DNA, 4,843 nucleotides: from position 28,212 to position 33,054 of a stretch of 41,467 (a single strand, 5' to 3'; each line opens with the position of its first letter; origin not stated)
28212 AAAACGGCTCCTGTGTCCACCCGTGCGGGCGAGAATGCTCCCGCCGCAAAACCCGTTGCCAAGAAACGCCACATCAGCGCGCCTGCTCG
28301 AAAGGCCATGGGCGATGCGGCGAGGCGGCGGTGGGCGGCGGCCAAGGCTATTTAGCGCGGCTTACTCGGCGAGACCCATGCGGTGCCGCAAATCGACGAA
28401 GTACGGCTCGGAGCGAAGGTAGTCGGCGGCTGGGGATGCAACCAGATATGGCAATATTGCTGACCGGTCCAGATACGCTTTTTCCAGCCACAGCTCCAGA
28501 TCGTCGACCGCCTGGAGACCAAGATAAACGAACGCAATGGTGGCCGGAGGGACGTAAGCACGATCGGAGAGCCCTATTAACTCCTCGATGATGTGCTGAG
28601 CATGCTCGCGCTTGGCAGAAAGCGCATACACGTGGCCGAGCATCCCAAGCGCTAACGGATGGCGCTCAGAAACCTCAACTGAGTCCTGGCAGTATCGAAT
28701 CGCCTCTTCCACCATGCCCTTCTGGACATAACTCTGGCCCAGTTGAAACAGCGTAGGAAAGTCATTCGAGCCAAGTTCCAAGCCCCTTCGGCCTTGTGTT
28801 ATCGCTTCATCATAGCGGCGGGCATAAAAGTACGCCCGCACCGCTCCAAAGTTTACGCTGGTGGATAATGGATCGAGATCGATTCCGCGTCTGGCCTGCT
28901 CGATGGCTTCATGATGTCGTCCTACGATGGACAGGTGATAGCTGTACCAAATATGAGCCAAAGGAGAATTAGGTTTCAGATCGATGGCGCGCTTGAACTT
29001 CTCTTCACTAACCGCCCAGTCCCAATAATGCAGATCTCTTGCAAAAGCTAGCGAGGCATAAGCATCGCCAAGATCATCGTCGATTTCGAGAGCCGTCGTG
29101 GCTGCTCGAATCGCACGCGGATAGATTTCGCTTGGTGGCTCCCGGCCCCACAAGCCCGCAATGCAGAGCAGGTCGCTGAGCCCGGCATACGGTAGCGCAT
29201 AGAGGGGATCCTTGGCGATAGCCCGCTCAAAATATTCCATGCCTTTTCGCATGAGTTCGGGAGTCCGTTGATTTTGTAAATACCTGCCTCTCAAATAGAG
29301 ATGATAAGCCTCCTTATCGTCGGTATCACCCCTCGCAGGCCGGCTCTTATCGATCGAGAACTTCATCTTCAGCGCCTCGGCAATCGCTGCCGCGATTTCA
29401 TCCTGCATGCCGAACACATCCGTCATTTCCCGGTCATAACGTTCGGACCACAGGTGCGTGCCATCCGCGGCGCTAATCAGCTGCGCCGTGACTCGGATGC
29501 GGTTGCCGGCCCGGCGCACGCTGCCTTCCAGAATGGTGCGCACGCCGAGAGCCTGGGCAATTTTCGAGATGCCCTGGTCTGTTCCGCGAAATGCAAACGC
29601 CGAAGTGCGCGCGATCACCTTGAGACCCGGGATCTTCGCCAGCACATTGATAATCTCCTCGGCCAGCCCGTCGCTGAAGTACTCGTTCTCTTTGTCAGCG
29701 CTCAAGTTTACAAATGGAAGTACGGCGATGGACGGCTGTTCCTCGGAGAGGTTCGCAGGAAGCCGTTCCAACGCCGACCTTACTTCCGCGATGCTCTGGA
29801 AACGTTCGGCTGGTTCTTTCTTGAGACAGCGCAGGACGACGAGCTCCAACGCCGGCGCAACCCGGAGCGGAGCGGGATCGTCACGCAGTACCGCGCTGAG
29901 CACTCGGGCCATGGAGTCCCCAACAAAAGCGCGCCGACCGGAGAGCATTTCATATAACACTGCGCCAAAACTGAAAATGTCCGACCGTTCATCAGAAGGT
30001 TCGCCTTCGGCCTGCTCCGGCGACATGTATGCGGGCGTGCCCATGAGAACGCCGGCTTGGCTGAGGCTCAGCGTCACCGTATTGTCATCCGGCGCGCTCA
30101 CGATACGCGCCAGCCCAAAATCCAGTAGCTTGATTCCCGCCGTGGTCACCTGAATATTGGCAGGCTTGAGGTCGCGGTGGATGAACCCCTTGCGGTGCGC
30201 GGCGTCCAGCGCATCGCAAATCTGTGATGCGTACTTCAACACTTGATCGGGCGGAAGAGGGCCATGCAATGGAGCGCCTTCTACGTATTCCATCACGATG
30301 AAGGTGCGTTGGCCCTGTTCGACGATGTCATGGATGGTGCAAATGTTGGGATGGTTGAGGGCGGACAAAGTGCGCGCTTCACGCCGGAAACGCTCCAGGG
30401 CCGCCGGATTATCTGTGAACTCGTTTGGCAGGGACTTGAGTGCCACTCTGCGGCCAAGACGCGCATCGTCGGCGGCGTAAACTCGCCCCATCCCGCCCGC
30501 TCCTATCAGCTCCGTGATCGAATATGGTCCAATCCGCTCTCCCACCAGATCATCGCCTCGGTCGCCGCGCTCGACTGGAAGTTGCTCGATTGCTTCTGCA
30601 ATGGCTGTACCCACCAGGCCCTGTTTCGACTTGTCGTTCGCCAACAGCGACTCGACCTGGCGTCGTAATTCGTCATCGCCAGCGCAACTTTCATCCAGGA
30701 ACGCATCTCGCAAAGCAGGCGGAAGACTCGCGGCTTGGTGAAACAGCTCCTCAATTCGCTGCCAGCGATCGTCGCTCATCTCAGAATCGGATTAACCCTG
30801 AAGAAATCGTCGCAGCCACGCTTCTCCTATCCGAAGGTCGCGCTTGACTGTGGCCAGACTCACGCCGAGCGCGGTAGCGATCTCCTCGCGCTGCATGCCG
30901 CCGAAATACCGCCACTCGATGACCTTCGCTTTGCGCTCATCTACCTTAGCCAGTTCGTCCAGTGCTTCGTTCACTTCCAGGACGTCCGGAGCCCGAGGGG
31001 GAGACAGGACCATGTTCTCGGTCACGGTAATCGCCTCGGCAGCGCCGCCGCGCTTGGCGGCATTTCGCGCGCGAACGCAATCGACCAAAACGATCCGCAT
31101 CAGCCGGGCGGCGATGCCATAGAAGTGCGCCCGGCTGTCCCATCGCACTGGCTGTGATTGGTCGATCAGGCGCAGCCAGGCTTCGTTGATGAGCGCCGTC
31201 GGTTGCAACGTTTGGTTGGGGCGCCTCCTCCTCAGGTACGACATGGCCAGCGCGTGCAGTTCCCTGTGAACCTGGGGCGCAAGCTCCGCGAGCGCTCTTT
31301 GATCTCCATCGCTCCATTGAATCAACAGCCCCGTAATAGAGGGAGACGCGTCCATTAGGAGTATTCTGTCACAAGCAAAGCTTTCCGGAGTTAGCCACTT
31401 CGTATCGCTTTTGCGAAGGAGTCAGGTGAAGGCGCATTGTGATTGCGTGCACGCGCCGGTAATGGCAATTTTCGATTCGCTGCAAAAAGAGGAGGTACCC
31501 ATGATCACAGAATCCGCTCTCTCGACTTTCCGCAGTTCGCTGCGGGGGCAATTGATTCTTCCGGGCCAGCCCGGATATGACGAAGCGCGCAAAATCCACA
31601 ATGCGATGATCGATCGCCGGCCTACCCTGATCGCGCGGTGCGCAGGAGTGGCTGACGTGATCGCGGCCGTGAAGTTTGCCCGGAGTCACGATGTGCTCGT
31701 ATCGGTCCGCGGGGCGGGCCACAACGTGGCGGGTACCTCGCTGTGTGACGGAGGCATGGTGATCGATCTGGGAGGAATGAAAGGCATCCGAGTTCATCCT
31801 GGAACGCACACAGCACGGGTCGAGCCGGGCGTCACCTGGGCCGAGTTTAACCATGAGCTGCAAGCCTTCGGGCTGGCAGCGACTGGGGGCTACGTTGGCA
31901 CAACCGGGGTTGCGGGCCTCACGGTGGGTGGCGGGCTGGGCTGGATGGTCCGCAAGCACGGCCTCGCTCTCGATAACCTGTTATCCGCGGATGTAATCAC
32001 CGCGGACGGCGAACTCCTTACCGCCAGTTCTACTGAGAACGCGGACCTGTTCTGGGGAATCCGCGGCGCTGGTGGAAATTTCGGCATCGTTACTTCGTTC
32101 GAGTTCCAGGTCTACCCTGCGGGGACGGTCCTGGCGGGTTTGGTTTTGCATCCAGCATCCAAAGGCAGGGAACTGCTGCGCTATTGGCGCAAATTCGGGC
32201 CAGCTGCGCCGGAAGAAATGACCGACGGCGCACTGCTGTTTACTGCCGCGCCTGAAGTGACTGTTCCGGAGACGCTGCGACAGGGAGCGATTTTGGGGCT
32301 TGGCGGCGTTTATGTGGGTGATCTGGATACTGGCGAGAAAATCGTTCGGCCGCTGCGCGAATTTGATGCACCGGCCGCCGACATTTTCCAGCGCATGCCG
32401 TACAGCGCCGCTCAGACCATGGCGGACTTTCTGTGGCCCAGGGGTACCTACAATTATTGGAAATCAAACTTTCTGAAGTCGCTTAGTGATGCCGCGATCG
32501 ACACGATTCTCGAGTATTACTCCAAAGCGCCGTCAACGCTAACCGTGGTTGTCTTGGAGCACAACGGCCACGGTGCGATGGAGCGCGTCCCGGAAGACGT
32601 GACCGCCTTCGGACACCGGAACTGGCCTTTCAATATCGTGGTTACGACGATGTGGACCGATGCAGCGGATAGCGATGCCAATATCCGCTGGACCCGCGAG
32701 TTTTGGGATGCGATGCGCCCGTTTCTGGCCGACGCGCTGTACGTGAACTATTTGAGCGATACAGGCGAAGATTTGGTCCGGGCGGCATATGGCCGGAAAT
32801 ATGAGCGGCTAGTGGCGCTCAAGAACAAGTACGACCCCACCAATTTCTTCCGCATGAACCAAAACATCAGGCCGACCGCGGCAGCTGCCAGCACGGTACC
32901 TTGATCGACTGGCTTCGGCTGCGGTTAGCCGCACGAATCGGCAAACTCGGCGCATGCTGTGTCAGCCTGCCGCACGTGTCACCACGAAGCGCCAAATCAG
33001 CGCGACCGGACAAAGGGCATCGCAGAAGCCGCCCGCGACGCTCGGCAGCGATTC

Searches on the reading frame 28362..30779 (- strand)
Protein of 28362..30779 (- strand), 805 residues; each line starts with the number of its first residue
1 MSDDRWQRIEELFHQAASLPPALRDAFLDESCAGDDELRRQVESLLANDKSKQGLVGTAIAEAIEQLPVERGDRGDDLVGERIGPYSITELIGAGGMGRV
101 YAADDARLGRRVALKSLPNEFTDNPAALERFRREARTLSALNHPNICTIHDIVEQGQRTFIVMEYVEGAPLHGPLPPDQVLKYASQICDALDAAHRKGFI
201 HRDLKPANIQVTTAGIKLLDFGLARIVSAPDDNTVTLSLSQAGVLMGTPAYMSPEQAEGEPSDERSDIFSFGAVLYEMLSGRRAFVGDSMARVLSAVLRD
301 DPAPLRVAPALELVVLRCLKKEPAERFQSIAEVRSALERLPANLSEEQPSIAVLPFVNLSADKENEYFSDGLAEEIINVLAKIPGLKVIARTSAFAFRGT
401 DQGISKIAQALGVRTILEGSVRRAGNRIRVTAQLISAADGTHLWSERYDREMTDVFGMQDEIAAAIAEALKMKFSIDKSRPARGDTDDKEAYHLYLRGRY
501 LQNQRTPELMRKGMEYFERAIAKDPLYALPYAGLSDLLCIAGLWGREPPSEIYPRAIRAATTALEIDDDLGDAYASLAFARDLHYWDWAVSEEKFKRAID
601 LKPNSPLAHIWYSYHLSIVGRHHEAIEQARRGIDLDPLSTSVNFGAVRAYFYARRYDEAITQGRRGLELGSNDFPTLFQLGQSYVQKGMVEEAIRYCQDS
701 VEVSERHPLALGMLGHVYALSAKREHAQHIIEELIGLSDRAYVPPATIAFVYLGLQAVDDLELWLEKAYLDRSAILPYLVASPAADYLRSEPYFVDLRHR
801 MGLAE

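Call 15: search_protein_families(library=pfam, proteins=[window:28362-30779:-], max_evalue=0.01)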
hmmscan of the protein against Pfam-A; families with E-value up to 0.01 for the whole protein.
window:28362-30779:- (805 aa): 16 families
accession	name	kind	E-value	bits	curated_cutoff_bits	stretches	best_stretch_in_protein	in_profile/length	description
PF00069.31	Pkinase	-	2.6e-45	155.3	31.7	1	86-328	1-253/263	Protein kinase domain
PF07714.23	PK_Tyr_Ser-Thr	-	1.7e-32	113.2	23.1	1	88-327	3-249/258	Protein tyrosine and serine/threonine kinase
PF07719.23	TPR_2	-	6.4e-13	48.2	27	0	676-704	3-31/34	Tetratricopeptide repeat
PF13431.12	TPR_17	-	1.6e-11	43.9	24.4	0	595-627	2-34/34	Tetratricopeptide repeat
PF00515.34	TPR_1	-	7.8e-09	35.4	27.8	0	676-703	3-30/34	Tetratricopeptide repeat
PF13181.12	TPR_8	-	7.4e-08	32.4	25.7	0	676-705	3-32/34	Tetratricopeptide repeat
PF01636.29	APH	-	2.2e-07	31.3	23.2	1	92-196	5-109/239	Phosphotransferase enzyme family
PF13414.12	TPR_11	-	5.4e-07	29.6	26.8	0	649-688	3-42/42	TPR repeat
PF03109.22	ABC1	-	7.4e-06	25.7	22.9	1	121-228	110-218/244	ABC1 atypical kinase-like domain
PF14559.12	TPR_19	-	9.1e-06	26.4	25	0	620-661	5-46/68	Tetratricopeptide repeat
PF13424.12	TPR_12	-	1.9e-05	25.2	30.1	0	677-733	6-70/77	Tetratricopeptide repeat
PF13432.12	TPR_16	-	3.2e-05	24.7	32.7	0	620-672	11-63/65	Tetratricopeptide repeat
PF13428.12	TPR_14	-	0.00015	22.6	23.5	0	646-682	7-43/44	Tetratricopeptide repeat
PF13176.12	TPR_7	-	0.00041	20.7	27.9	0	676-700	1-27/36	Tetratricopeptide repeat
PF17680.6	FlgO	-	0.00065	20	22.6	0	337-440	4-115/130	FlgO protein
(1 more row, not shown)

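Call 16: search_protein_families(library=phrogs, proteins=[window:28362-30779:-], max_evalue=0.001)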
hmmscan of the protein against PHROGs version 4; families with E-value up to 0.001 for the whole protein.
window:28362-30779:- (805 aa): 6 families
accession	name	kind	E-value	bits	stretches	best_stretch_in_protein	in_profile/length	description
phrog_2361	-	other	1.4e-64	219.6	1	77-341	4-270/415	serine-threonine kinase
phrog_4972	-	unknown function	2.5e-08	34.2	1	92-276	133-312/501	-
phrog_24039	-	unknown function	1.6e-06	27.8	1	591-660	603-673/780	-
phrog_14300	-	unknown function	3.2e-05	24.6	1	92-228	133-268/290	-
phrog_7590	-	unknown function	9.4e-05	23.3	0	553-642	71-159/234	-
phrog_3297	-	other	0.00033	21.5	1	174-222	61-110/160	kinase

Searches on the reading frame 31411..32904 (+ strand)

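Call 15: search_protein_families(library=pfam, proteins=[window:31411-32904:+], max_evalue=0.01)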
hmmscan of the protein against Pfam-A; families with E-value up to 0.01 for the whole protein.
window:31411-32904:+ (497 aa): 2 families
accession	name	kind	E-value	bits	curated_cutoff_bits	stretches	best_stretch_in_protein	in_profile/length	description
PF01565.28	FAD_binding_4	-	1.8e-31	109.2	26.4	1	71-205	1-138/139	FAD binding domain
PF08031.17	BBE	-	2.9e-14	53.2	20.6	1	444-487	2-45/45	Berberine and berberine like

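Call 16: search_protein_families(library=phrogs, proteins=[window:31411-32904:+], max_evalue=0.001)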
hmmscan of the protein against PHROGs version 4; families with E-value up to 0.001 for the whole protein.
window:31411-32904:+ (497 aa): 0 families
